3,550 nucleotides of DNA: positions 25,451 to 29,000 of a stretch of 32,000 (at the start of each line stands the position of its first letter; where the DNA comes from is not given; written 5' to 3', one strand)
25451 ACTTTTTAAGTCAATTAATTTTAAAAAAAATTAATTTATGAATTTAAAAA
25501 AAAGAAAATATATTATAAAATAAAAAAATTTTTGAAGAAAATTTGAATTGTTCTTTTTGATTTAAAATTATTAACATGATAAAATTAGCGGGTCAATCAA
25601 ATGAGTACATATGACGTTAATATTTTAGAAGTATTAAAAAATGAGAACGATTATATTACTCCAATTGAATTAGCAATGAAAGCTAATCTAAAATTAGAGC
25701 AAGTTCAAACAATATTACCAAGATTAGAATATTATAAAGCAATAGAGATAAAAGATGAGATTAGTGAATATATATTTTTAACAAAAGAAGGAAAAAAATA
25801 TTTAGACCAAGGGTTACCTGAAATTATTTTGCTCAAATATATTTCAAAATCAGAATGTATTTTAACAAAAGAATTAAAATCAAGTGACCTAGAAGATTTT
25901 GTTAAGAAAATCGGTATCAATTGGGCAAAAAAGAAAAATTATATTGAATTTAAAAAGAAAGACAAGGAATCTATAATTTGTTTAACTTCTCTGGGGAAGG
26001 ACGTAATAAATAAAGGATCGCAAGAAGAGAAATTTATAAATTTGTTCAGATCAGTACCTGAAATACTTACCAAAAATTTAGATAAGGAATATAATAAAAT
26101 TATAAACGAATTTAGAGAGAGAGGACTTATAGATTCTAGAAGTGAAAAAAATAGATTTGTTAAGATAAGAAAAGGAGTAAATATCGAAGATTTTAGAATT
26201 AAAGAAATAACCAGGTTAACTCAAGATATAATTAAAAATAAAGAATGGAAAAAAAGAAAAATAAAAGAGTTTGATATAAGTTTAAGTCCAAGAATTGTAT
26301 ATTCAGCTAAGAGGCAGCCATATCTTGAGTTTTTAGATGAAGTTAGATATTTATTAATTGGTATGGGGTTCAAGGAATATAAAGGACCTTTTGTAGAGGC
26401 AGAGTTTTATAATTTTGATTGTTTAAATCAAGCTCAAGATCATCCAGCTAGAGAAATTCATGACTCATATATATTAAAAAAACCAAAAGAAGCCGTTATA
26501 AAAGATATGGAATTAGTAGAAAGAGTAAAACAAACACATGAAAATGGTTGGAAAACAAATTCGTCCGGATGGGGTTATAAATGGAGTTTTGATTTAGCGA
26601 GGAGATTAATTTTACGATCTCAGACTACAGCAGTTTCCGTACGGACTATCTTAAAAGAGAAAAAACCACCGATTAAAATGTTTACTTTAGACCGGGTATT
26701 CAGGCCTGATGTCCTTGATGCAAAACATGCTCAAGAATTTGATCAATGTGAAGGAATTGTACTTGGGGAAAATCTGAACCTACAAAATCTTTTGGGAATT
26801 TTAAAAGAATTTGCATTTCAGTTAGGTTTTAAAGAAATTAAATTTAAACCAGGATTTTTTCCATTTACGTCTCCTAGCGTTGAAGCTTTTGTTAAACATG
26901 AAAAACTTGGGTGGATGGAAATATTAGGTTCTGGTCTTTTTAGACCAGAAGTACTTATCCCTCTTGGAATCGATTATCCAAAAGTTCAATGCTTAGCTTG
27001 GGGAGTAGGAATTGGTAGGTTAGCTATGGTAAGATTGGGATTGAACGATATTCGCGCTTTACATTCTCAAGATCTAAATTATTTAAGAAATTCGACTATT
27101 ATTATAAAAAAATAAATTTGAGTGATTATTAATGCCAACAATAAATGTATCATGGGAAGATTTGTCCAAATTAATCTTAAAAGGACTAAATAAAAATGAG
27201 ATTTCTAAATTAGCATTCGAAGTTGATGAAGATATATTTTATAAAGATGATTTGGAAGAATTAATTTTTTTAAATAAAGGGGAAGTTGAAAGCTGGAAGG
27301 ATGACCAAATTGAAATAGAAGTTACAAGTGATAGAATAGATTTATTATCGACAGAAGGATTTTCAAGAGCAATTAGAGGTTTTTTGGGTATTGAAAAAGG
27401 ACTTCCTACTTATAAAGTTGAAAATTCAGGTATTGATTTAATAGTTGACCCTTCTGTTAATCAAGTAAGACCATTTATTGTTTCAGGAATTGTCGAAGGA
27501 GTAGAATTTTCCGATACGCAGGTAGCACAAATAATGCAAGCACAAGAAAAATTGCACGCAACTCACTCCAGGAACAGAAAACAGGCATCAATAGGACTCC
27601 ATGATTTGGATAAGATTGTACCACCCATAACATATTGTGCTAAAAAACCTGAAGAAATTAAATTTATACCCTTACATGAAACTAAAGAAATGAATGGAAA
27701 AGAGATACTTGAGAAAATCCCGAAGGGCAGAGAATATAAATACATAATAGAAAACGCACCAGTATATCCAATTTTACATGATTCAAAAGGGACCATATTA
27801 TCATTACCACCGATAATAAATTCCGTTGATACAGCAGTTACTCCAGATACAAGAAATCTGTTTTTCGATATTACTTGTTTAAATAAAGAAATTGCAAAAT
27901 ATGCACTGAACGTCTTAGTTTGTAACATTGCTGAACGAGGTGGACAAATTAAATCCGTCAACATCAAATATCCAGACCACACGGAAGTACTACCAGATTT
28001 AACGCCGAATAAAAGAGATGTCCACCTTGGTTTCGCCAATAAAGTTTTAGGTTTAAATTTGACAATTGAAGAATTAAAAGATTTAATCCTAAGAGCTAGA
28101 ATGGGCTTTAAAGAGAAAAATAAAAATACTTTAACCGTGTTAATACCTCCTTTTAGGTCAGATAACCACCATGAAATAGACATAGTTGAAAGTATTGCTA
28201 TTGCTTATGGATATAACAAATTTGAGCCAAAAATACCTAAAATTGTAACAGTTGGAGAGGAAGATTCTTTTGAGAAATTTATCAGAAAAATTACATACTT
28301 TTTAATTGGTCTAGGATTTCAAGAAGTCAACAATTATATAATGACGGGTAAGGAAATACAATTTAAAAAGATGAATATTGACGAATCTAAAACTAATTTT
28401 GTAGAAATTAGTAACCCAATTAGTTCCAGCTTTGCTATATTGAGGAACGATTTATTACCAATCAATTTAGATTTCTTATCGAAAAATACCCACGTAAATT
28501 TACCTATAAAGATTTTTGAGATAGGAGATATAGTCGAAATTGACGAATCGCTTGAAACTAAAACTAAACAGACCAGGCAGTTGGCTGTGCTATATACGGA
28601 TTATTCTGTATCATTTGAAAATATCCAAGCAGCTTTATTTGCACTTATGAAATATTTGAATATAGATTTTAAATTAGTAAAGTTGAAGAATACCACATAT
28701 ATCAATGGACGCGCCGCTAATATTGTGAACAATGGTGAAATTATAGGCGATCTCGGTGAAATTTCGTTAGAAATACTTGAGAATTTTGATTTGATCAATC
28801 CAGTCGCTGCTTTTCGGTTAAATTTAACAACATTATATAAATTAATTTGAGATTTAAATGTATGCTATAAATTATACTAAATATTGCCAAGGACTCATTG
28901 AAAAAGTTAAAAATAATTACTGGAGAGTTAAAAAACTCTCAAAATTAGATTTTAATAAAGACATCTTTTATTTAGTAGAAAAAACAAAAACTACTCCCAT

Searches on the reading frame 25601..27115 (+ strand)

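Call 9: search_protein_families(library=pfam, proteins=[window:25601-27115:+])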
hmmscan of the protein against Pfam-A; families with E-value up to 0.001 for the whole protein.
window:25601-27115:+ (504 aa): 1 family
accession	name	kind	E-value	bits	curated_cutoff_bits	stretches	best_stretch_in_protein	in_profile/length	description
PF01409.25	tRNA-synt_2d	-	9.5e-84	281.1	19.8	1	224-497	2-245/246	tRNA synthetases class II core domain (F)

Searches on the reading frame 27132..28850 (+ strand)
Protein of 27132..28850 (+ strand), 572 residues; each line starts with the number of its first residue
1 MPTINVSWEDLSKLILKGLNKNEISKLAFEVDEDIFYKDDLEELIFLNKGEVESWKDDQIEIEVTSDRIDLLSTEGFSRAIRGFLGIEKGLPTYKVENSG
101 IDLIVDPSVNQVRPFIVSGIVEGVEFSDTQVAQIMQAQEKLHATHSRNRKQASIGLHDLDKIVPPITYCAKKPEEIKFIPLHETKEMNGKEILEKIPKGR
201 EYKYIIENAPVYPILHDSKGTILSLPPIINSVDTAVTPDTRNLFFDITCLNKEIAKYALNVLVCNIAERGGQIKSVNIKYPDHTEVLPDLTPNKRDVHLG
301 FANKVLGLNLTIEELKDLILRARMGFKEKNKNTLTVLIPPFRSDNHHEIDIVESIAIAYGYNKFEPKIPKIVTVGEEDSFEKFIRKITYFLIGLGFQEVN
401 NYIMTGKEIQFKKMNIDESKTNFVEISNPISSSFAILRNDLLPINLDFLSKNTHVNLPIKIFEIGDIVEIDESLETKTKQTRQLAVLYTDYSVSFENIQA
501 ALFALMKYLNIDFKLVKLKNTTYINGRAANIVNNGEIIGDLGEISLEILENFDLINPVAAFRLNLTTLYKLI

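Call 9: search_protein_families(library=pfam, proteins=[window:27132-28850:+])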
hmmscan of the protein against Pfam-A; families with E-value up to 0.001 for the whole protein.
window:27132-28850:+ (572 aa): 5 families
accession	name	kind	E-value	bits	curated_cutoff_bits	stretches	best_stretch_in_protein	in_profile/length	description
PF17759.6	tRNA_synthFbeta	-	4e-40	138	22.4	1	368-565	5-214/214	Phenylalanyl tRNA synthetase beta chain CLM domain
PF03484.21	B5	-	7.7e-17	61.7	28.6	1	297-361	3-67/67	tRNA synthetase B5 domain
PF18262.7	PhetRS_B1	-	1.2e-09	38.7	26.8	1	1-86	1-82/83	Phe-tRNA synthetase beta subunit B1 domain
PF03483.22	B3_4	-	2.9e-08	34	29.3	1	153-257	52-135/174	B3/4 domain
PF01409.25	tRNA-synt_2d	-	8.4e-08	32.4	19.8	1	371-514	10-159/246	tRNA synthetases class II core domain (F)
